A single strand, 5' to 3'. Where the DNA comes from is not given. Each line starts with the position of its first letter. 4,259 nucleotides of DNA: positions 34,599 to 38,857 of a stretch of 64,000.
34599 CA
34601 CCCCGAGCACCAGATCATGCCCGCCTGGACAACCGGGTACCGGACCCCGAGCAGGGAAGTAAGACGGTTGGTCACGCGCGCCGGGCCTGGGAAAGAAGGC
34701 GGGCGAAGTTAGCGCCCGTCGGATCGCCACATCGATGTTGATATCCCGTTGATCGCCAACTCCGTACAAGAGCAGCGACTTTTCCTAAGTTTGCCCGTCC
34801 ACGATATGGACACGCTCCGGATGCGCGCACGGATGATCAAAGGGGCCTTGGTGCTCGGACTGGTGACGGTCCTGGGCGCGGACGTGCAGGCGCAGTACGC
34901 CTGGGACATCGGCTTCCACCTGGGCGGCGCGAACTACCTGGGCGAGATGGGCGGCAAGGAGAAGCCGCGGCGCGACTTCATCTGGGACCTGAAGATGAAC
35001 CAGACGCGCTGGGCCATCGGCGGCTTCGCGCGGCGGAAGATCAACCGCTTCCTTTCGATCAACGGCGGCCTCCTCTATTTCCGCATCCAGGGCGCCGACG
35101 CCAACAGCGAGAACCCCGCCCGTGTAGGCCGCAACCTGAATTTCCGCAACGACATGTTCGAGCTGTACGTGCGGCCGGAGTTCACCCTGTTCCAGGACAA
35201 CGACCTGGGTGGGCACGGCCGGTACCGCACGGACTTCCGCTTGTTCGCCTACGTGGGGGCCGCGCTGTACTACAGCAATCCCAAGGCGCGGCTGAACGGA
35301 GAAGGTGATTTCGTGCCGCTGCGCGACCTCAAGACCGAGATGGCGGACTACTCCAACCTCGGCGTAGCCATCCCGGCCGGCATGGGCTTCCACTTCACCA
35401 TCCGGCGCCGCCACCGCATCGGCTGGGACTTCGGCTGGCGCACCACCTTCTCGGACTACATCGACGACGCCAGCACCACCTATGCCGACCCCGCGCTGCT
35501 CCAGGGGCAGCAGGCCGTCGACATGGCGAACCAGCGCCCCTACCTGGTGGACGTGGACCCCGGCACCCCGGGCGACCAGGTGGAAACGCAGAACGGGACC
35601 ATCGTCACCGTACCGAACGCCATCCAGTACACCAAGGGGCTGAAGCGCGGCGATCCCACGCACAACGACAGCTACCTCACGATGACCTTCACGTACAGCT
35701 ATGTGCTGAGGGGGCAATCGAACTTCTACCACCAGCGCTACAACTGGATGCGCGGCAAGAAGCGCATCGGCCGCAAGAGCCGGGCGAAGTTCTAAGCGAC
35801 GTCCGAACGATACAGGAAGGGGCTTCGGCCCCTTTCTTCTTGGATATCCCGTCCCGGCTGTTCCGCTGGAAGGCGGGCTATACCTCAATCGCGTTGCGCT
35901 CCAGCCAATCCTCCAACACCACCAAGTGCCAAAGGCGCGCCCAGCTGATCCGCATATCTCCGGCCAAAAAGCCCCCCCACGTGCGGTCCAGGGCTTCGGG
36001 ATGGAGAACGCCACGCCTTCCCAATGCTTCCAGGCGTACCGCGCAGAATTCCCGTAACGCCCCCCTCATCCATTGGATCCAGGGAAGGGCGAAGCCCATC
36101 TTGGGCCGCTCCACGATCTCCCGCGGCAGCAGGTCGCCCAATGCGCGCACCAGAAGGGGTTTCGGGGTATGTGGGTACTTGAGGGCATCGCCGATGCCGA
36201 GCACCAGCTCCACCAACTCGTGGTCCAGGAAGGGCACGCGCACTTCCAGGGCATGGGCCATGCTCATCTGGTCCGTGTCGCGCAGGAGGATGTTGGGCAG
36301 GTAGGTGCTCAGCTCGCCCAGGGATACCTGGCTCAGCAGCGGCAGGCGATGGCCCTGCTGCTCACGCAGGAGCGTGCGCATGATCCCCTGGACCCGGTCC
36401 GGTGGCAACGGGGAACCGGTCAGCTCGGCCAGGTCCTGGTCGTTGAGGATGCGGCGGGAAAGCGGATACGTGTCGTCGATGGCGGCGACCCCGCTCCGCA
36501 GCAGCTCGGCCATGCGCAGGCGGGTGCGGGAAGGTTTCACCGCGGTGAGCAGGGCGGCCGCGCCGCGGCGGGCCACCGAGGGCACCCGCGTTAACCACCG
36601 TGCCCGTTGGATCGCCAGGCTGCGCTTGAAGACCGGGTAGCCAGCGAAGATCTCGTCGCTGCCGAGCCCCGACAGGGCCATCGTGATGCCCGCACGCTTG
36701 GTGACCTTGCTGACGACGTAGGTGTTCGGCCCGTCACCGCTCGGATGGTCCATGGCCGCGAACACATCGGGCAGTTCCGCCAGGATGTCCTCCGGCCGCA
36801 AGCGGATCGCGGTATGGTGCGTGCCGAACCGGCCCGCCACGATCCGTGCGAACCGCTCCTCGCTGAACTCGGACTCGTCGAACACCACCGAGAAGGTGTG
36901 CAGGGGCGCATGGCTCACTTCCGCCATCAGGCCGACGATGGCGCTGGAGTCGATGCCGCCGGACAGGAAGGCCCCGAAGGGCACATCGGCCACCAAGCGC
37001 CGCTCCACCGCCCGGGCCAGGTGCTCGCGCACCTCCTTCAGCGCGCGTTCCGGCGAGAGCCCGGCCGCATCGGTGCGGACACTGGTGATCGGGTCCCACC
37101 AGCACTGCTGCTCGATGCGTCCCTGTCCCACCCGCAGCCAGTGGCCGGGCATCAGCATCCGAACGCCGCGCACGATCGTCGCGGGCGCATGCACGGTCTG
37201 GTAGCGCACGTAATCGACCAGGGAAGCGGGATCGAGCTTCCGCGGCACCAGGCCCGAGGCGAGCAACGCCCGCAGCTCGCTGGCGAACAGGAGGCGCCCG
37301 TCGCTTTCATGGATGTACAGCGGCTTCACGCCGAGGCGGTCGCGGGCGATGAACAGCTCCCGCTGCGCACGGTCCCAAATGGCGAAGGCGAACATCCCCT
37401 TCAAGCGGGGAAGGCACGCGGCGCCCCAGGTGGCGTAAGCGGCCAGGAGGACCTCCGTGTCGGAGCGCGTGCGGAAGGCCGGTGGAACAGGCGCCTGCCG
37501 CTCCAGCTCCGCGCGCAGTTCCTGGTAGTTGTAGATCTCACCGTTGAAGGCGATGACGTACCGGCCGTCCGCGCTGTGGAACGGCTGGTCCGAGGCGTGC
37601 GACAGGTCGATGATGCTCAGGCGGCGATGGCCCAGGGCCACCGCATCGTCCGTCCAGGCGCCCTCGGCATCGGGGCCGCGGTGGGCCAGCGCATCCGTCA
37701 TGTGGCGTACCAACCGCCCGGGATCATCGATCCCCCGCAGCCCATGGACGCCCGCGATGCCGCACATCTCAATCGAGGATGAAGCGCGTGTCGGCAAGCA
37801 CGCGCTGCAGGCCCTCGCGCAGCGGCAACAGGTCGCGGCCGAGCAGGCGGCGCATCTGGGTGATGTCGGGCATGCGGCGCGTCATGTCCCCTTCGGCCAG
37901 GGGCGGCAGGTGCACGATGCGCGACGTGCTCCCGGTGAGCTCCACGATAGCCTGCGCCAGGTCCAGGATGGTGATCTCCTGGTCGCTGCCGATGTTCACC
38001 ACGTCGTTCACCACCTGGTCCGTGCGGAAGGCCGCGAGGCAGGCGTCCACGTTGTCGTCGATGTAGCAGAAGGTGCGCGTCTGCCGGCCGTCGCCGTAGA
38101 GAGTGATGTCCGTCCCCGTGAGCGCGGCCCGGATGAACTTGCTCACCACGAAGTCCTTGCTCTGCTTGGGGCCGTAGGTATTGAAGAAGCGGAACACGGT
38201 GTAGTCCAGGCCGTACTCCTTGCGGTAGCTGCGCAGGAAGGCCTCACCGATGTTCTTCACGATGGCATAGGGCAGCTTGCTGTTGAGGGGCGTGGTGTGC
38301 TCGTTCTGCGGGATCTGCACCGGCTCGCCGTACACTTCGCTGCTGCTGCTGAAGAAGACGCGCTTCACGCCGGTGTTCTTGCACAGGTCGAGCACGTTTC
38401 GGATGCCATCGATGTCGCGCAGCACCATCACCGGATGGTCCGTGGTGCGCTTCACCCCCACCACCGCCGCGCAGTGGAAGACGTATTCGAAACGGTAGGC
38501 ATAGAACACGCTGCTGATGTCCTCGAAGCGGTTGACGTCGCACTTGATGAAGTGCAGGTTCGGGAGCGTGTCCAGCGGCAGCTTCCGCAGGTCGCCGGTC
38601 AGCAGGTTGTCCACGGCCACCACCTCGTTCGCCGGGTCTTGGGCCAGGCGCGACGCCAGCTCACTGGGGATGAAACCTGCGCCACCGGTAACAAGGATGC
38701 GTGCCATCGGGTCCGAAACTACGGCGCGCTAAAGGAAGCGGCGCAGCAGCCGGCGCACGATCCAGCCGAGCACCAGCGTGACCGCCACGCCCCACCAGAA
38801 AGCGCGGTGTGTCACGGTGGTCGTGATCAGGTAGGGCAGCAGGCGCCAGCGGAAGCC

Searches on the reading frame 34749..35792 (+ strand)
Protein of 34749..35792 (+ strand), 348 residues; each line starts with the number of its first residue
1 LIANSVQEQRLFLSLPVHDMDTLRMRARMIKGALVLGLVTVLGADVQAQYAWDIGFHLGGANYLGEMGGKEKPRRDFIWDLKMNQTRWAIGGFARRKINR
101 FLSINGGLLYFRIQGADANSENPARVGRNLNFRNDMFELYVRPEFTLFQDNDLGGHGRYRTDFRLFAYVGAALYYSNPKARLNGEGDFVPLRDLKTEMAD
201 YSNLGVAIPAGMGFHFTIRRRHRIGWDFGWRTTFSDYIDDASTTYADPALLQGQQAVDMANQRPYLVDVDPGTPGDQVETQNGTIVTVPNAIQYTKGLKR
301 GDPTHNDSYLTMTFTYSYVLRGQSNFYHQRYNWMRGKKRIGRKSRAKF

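Call 57: search_protein_families(library=pfam, proteins=[window:34749-35792:+], max_evalue=0.00001)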
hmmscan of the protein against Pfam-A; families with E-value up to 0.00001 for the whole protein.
window:34749-35792:+ (348 aa): 1 family
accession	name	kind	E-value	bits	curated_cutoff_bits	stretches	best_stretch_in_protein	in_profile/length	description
PF19573.5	DUF6089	-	1.1e-10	41.7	23.2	1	40-242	10-186/226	Domain of unknown function (DUF6089)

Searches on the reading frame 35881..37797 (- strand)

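Call 57: search_protein_families(library=pfam, proteins=[window:35881-37797:-], max_evalue=0.00001)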
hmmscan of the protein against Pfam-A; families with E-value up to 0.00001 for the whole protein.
window:35881-37797:- (639 aa): 3 families
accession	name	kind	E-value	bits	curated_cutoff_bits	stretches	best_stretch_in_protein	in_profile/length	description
PF00733.27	Asn_synthase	-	5.6e-86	289.8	21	1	255-633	1-354/354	Asparagine synthase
PF13522.11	GATase_6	-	2.2e-49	167.2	27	1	42-174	1-130/130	Glutamine amidotransferase domain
PF13537.11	GATase_7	-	2.6e-46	157.1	25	1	57-180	1-123/123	Glutamine amidotransferase domain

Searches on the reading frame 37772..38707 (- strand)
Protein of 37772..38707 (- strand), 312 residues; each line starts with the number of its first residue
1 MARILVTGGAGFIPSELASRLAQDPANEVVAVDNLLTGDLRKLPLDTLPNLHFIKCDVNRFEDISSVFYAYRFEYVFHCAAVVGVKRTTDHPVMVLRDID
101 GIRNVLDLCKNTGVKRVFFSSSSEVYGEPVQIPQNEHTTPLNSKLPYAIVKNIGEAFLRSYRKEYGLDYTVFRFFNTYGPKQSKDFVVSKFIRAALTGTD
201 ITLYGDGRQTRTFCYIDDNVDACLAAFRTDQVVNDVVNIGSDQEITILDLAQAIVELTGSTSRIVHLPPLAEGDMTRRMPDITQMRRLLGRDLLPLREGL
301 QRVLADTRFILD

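Call 57: search_protein_families(library=pfam, proteins=[window:37772-38707:-], max_evalue=0.00001)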
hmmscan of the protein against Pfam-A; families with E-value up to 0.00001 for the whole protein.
window:37772-38707:- (312 aa): 7 families
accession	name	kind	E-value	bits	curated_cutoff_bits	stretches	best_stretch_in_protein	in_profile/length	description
PF01370.27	Epimerase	-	2.1e-55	188.2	20.9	1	4-240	1-240/240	NAD dependent epimerase/dehydratase family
PF16363.11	GDP_Man_Dehyd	-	6.1e-43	148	27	1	5-255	1-271/332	GDP-mannose 4,6 dehydratase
PF01073.25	3Beta_HSD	-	6.8e-16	58.6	22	1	5-228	1-230/280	3-beta hydroxysteroid dehydrogenase/isomerase family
PF02719.21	Polysacc_synt_2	-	5.4e-14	52.5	20.2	1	4-263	1-252/293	Polysaccharide biosynthesis protein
PF04321.23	RmlD_sub_bind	-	2.3e-11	43.7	27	1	3-266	2-237/287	RmlD substrate binding domain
PF07993.18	NAD_binding_4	-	4.4e-08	33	20.1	1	72-178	88-208/258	Male sterility protein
PF13460.12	NAD_binding_10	-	1.9e-07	31.6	27.2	1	8-177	1-146/184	NAD(P)H-binding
